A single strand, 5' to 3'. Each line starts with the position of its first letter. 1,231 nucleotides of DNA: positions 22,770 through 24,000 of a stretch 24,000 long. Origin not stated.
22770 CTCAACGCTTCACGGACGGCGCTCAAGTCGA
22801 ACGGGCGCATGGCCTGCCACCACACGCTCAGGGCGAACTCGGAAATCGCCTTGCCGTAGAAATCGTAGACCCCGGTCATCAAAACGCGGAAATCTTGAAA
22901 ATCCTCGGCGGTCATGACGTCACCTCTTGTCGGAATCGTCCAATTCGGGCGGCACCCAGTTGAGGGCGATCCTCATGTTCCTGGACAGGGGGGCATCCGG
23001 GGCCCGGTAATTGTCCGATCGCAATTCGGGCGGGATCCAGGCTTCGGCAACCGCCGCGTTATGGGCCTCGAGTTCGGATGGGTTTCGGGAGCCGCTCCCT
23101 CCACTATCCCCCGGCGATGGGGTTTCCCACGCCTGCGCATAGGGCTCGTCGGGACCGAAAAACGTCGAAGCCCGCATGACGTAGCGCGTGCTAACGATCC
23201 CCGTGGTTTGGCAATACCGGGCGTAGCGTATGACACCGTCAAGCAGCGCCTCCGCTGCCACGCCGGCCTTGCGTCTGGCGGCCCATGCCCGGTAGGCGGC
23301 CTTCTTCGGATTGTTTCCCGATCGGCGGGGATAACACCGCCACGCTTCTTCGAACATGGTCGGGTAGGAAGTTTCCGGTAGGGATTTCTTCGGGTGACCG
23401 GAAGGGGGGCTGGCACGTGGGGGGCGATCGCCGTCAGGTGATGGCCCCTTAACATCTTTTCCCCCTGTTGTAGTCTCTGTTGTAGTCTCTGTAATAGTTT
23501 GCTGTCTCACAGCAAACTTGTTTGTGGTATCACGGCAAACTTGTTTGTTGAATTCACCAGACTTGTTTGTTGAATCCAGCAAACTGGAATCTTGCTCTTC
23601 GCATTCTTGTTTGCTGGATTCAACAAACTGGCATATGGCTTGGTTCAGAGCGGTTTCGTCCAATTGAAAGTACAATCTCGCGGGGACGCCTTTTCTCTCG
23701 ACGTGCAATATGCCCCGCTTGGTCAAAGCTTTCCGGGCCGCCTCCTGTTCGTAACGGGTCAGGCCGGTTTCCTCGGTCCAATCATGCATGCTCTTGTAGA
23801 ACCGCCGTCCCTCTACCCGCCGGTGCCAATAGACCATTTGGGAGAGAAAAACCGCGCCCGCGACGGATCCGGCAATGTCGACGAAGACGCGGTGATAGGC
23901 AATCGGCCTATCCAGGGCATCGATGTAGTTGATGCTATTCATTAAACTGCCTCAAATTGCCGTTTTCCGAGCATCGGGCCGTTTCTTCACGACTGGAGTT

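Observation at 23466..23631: Candidate replication origin embedded in the initiator-like gene (lambda O/ori-type arrangement)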

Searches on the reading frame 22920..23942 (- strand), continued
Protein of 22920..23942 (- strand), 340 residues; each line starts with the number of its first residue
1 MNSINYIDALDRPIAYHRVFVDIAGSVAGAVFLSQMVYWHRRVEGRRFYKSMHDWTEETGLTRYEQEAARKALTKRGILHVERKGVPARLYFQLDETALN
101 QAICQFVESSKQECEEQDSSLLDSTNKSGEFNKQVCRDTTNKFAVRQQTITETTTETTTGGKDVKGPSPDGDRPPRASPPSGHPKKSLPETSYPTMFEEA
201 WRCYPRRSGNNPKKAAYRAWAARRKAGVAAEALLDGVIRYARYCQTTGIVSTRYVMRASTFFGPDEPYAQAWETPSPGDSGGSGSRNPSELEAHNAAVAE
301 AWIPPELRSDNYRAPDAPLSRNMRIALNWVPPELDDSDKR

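Call 45: search_dna_similar(query=window:22920-23942:-, collection=plasmids, mode=protein, max_rows=30)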
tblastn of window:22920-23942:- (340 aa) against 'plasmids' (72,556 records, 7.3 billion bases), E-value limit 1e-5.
Records with a match: 52; places in all: 60; records where one place covers at least 80% of the query: 0.
Best place of each record, by identity: <60% 52.
By first word of the organism name: Escherichia 11; Burkholderia 8; Arsenophonus 8; Salmonella 4; Klebsiella 3; Acinetobacter 3; Calothrix 2; Trichormus 2; Nostoc 2; Neisseria 2; and 7 more.
By predicted mobility (MOB-suite, as given by PLSDB): non-mobilizable 39; mobilizable 9; conjugative 4.
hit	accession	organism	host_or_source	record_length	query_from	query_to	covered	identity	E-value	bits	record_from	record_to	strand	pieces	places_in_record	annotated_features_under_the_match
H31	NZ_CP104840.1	Enterobacter cloacae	Homo sapiens,other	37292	5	272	79%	38.3%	7e-42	162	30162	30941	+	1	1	hypothetical protein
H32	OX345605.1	Salmonella enterica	Gallus gallus,Hen feces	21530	1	142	42%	40.3%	4e-18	93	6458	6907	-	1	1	none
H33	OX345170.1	Salmonella enterica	Gallus gallus,Poultry farm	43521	1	142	42%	40.3%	4e-18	93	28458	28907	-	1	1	CDS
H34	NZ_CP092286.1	Marinobacter sp. M3C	-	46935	4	127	36%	43.8%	4e-24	110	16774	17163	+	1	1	replication protein O | phage antirepressor KilAC domain-containing protein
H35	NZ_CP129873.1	Klebsiella pneumoniae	Homo sapiens,whole organism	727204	3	127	37%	41.3%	5e-22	104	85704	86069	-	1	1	replication protein RepO | hypothetical protein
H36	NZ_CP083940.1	Comamonas thiooxydans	single cell,American Alligator's water ...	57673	8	116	32%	46.1%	7e-22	103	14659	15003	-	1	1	hypothetical protein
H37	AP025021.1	Calothrix sp. PCC 7716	-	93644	9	143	40%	36.2%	1e-18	94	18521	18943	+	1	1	hypothetical protein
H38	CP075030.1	Salmonella enterica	-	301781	5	117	33%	42.9%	1e-18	94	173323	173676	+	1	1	conserved phage C-terminal domain-containing protein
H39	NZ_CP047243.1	Trichormus variabilis 0441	cell culture,thermal spring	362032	1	116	34%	41.2%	2e-15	85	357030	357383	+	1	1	hypothetical protein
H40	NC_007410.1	Trichormus variabilis ATCC 29413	-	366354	1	116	34%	41.2%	2e-15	85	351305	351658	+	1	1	hypothetical protein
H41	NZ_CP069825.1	Klebsiella pneumoniae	Homo sapiens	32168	177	272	28%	48.0%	2e-11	73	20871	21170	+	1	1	hypothetical protein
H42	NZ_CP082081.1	Escherichia coli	Homo sapiens,blood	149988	186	272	26%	52.9%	3e-12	75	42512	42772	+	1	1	hypothetical protein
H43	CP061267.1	Escherichia coli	Sheep,cell culture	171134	186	272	26%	52.9%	3e-12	75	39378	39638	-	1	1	phage replisome organizer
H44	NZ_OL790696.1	Escherichia coli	-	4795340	186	272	26%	52.9%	3e-12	75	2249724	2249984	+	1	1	none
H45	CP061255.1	Escherichia coli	Homo sapiens,cell culture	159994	186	272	26%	52.9%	3e-12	75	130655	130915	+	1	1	phage replisome organizer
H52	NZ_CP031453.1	Burkholderia gladioli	Lagria villosa,Whole organism,Female ...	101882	10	123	34%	34.5%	1e-10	70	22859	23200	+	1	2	hypothetical protein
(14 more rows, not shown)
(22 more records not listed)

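Call 46: get_annotated_region(hit=H31, flank=6000)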
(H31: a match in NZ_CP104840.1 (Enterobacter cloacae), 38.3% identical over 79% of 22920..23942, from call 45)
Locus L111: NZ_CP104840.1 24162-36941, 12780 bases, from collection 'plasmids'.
description: Enterobacter cloacae strain 2022CK-00409 plasmid unnamed4, complete sequence
organism: Enterobacter cloacae (NCBI taxid 550)
taxonomy: Bacteria; Pseudomonadota; Gammaproteobacteria; Enterobacterales; Enterobacteriaceae; Enterobacter; Enterobacter cloacae
host: -; source: Homo sapiens,other; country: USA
typing (MOB-suite, as given by PLSDB): non-mobilizable
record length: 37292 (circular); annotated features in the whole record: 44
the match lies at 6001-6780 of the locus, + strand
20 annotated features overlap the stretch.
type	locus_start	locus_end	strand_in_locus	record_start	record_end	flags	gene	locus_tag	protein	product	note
CDS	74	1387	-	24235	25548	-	-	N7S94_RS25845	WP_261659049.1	site-specific integrase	-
CDS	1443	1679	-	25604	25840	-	-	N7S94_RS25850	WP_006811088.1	excisionase family protein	-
CDS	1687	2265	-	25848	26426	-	-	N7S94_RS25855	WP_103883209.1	hypothetical protein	-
CDS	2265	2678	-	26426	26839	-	-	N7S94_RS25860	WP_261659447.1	hypothetical protein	-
CDS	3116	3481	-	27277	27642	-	-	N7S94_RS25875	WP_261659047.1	hypothetical protein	-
CDS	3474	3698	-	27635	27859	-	-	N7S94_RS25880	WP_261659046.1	hypothetical protein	-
CDS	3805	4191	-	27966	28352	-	-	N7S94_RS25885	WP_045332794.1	S24 family peptidase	-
CDS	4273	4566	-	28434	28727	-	-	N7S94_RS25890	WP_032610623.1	hypothetical protein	-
CDS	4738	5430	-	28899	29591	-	-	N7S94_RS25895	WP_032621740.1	helix-turn-helix transcriptional regulator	-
CDS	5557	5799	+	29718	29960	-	-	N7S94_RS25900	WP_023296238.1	YdaS family helix-turn-helix protein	-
CDS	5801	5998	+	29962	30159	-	-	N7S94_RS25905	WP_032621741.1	DUF4222 domain-containing protein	-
CDS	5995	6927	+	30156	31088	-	-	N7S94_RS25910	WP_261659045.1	hypothetical protein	-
CDS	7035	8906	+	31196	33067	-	-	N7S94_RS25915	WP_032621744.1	toprim domain-containing protein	-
CDS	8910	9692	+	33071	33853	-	-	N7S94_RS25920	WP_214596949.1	antitermination protein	GO:0006355 - regulation of DNA-templated transcription [Evidence IEA]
CDS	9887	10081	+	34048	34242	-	-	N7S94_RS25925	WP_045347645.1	hypothetical protein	-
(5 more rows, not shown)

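Call 47: get_annotated_region(hit=H1, flank=5000)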
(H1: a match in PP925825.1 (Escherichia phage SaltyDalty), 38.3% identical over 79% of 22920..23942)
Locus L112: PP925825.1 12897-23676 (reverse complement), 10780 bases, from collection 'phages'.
description: Escherichia phage SaltyDalty, complete genome.
organism: Escherichia phage SaltyDalty (NCBI taxid 3233708)
taxonomy: Viruses
host: Escherichia coli; source: swamp; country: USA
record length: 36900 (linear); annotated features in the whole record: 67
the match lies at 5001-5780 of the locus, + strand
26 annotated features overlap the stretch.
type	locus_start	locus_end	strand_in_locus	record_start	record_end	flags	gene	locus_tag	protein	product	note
CDS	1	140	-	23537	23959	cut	-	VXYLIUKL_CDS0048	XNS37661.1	hypothetical protein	-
CDS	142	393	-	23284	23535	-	-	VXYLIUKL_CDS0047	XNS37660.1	Lar-like restriction alleviation protein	-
CDS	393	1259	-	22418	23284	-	-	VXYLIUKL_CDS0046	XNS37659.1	anti-repressor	-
CDS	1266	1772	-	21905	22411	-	-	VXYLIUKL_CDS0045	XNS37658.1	hypothetical protein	-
CDS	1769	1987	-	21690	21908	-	-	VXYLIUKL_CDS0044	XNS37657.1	hypothetical protein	-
CDS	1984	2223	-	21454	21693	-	-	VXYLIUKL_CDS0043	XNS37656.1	hypothetical protein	-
CDS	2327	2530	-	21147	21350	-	-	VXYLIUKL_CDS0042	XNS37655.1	hypothetical protein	-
CDS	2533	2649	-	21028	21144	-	-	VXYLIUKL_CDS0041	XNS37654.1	hypothetical protein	-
CDS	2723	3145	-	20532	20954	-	-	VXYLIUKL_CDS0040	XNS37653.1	hypothetical protein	-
CDS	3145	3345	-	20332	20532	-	-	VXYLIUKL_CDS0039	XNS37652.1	hypothetical protein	-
CDS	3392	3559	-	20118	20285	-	-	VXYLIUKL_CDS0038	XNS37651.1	hypothetical protein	-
CDS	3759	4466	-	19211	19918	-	-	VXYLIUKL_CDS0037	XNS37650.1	CI-like repressor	-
CDS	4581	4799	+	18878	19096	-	-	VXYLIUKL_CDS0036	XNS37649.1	transcriptional repressor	-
CDS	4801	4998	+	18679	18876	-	-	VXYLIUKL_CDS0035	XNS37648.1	hypothetical protein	-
CDS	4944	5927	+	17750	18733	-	-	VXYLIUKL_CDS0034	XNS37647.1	replication initiation O-like protein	-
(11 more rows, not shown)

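Call 61: predict_structure(alignment_id=A2)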
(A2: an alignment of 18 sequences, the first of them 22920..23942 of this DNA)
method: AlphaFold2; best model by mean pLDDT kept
length: 340 residues; sequences in the alignment: 18
mean_pLDDT: 67.0   pTM: 0.38
mean pLDDT of the five models: 67.0, 66.6, 66.3, 65.5, 64.6
residues with pLDDT >= 90: 86; 70-90: 90; 50-70: 57; < 50: 107
segments of 3 or more residues with pLDDT < 50: 1-4, 118-190, 278-285, 309-315, 331-340
pLDDT, mean of each block of 10 residues (from residue 1): 49 66 90 91 89 87 94 94 86 92 82 53 38 31 28 30 34 38 41 87 86 91 93 92 81 82 86 62 51 63 50 49 53 39
secondary structure, 60 per line:
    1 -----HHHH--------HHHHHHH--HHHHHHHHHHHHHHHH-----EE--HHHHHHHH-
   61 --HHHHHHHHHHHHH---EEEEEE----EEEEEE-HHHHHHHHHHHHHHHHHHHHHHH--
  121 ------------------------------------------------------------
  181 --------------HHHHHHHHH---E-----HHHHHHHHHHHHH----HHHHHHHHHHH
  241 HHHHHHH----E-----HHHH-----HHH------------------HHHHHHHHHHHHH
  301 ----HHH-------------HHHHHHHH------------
elements in order: H6-9 H18-24 H27-42 H52-59 H63-75 E79-84 E89-94 H96-118 H195-203 H213-225 H230-247 H258-261 H288-300 H321-328

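Call 63: fold_search(model_id=the predicted structure, library=pdb)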
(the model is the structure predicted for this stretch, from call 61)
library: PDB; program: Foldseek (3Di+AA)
matches with E <= 10: 750; with E <= 0.001: 0
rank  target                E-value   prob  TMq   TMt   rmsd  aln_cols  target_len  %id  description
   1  6cmv_C                2.8e-02  1.00  0.24  0.58   4.1       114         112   11  Crystal structure of Archaeal Biofilm Regulator (AbfR2) from Sulfolobus acidocaldarius (released 2018-11-14)
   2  3r0a_A                3.3e-02  1.00  0.25  0.60   3.3       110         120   10  Possible transcriptional regulator from Methanosarcina mazei Go1 (gi 21227196) (released 2011-03-23)
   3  4a5m_A                3.3e-02  1.00  0.19  0.57   5.6        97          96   20  Redox regulator HypR in its oxidized form (released 2012-01-11)
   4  5gpy_A                3.5e-02  1.00  0.21  0.37   6.1       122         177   11  Crystal structure of the human TFIIE complex (released 2016-11-02)
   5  4a5m_B                4.1e-02  1.00  0.19  0.56   5.7        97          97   20  Redox regulator HypR in its oxidized form (released 2012-01-11)
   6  4a5n_A                4.1e-02  1.00  0.19  0.53   6.6       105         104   19  Redoxregulator HypR in its reduced form (released 2012-01-11)
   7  4pql_A                4.8e-02  1.00  0.20  0.45   3.7        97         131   13  N-Terminal domain of DNA binding protein (released 2014-06-11)
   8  4a5n_B                5.6e-02  1.00  0.19  0.53   6.5       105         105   19  Redoxregulator HypR in its reduced form (released 2012-01-11)
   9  7nvs_W                5.9e-02  1.00  0.21  0.35   4.0       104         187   12  RNA polymerase II core pre-initiation complex with closed promoter DNA in proximal position (released 2021-05-05)
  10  6cmv_B                5.9e-02  1.00  0.23  0.53   4.6       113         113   12  Crystal structure of Archaeal Biofilm Regulator (AbfR2) from Sulfolobus acidocaldarius (released 2018-11-14)
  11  6pln_A                6.2e-02  1.00  0.21  0.58   4.5       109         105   16  X-ray crystal structure of Pyrococcus furiosus general transcription factor TFE-alpha (released 2020-07-08)
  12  7nvr_W                6.6e-02  0.98  0.21  0.32   5.0       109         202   11  Human Mediator with RNA Polymerase II Pre-initiation complex (released 2021-05-05)
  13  4a5n_C                7.3e-02  0.99  0.19  0.54   6.7       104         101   19  Redoxregulator HypR in its reduced form (released 2012-01-11)
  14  4pt7_B                7.7e-02  1.00  0.22  0.48   5.3       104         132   12  Structure of initiator (released 2014-06-25)
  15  6pco_A                7.7e-02  0.99  0.19  0.40   5.4        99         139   15  Mechanism for regulation of DNA binding of Bordetella bronchiseptica BpsR by 6-hydroxynicotinic acid (released 2019-11-06)
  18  4pql_B                9.5e-02  1.00  0.23  0.51   4.3       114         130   12  N-Terminal domain of DNA binding protein (released 2014-06-11)
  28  5kbj_H                1.3e-01  0.99  0.20  0.45   4.1       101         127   15  Structure of Rep-DNA complex (released 2016-06-29)
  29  2v79_A                1.3e-01  0.97  0.22  0.54   9.6       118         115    9  Crystal Structure of the N-terminal domain of DnaD from Bacillus Subtilis (released 2008-01-15)
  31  5kbj_A                1.4e-01  0.99  0.23  0.51   4.9       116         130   14  Structure of Rep-DNA complex (released 2016-06-29)
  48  2v79_B                1.9e-01  0.96  0.22  0.55   9.8       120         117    9  Crystal Structure of the N-terminal domain of DnaD from Bacillus Subtilis (released 2008-01-15)
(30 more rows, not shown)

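Call 80: find_related_loci(query=window:22920-23942:-, collection=metagenome_contigs, flank=8000)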
Query window:22920-23942:- (340 aa) in metagenome_contigs; peptide patterns used: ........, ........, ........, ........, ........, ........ (x = any residue, [..] = any of these).
37 stretches matched a pattern, but none encodes a relative of the query by tblastn (E <= 1e-3).

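Call 87: get_annotated_region(hit=H9, flank=3000)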
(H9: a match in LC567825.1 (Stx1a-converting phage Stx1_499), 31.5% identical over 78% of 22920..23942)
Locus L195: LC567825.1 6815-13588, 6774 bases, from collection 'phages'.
description: Stx1a-converting phage Stx1_499 DNA, complete genome.
organism: Stx1a-converting phage Stx1_499 (NCBI taxid 2751378)
taxonomy: Viruses; Duplodnaviria; Heunggongvirae; Uroviricota; Caudoviricetes
host: -; source: -; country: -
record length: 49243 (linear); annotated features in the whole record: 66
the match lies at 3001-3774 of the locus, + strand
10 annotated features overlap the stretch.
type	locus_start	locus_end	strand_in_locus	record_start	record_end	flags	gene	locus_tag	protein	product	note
CDS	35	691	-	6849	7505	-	-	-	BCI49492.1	phage repressor protein CI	Stx1a499_170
CDS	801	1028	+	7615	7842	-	-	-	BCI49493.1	hypothetical protein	Stx1a499_180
CDS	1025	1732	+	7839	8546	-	-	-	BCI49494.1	DNA-binding protein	Stx1a499_190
CDS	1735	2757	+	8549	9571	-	-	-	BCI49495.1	phage antirepressor Ant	Stx1a499_200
CDS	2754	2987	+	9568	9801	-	-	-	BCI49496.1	hypothetical protein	Stx1a499_210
CDS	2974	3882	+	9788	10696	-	-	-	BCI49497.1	phage replication protein O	Stx1a499_220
CDS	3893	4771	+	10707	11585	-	-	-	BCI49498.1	DNA helicase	Stx1a499_230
CDS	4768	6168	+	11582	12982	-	-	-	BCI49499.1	replication protein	Stx1a499_240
CDS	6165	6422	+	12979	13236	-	-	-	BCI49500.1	hypothetical protein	Stx1a499_250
CDS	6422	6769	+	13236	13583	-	-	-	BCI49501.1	phage antiterminator Q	Stx1a499_260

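Call 101: search_protein_families(library=pfam, proteins=[L195:3893-4771:+, L195:4768-6168:+, L002:1803-2174:+], max_evalue=0.01)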
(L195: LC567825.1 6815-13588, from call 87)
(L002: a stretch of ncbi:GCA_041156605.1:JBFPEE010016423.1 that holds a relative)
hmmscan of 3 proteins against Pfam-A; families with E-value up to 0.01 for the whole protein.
L195:3893-4771:+ (292 aa): 4 families
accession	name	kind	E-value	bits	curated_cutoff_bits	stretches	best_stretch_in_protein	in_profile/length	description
PF01695.23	IstB_IS21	-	1.2e-15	58.1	24.1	1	139-252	87-195/238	IstB-like ATP binding protein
PF00308.24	Bac_DnaA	-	1e-05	26.2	23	1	128-268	21-155/162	Bacterial DnaA ATPAse domain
PF20720.3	nSTAND3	-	0.00082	19.5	27.2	1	135-188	8-61/155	Novel STAND NTPase 3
PF00004.35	AAA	-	0.0026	18.6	21.2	1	148-225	2-73/131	ATPase family associated with various cellular activities (AAA)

L195:4768-6168:+ (466 aa): 4 families
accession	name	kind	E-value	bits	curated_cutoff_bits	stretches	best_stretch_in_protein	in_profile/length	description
PF03796.21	DnaB_C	-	1.4e-71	241.3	27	1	180-425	2-247/255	DnaB-like helicase C terminal domain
PF13481.12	AAA_25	-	1.4e-06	28.5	27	1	194-353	30-187/195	AAA domain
PF00772.26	DnaB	-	6.1e-05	23.4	23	1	12-89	6-80/103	DnaB-like helicase N terminal domain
PF06745.19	ATPase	-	0.0028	17.5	26.6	1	181-246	2-69/231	KaiC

L002:1803-2174:+ (123 aa): 0 families

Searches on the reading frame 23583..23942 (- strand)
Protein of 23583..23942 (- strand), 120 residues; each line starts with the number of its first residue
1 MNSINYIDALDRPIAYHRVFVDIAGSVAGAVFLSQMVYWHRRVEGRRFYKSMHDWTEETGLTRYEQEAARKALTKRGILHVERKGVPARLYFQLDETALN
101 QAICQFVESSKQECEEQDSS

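Call 82: find_related_loci(query=A4, collection=metagenome_contigs, flank=6000)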
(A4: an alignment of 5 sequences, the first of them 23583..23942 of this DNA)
Query A4 (120 aa) in metagenome_contigs; peptide patterns used: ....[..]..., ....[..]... (x = any residue, [..] = any of these).
185 stretches matched a pattern; 92 encode a relative of the query (tblastn E <= 1e-3); the best 80 are kept; 80 distinct loci.
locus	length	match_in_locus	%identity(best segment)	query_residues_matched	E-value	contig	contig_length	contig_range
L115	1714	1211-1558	48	2-117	1e-33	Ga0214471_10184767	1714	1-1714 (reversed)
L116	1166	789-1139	50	2-114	4e-34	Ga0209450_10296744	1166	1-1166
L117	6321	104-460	50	2-116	7e-33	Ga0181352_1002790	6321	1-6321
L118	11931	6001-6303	54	5-104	7e-33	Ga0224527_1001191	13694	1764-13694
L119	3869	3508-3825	52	7-110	2e-31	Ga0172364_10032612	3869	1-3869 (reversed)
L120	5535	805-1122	52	7-110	4e-31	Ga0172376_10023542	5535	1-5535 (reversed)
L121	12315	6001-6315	50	6-109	6e-31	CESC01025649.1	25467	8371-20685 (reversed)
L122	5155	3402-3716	54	2-104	6e-30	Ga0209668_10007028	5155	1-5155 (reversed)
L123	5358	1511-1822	49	8-109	1e-29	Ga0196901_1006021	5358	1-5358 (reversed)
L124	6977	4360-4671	49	8-109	1e-29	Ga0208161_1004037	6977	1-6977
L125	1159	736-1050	53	2-104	4e-30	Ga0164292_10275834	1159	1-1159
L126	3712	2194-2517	49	3-108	1e-28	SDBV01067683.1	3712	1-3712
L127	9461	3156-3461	52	10-105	3e-28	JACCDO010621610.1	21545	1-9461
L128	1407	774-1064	53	4-100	1e-28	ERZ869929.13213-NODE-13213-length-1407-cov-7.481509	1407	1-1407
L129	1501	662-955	47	4-99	2e-28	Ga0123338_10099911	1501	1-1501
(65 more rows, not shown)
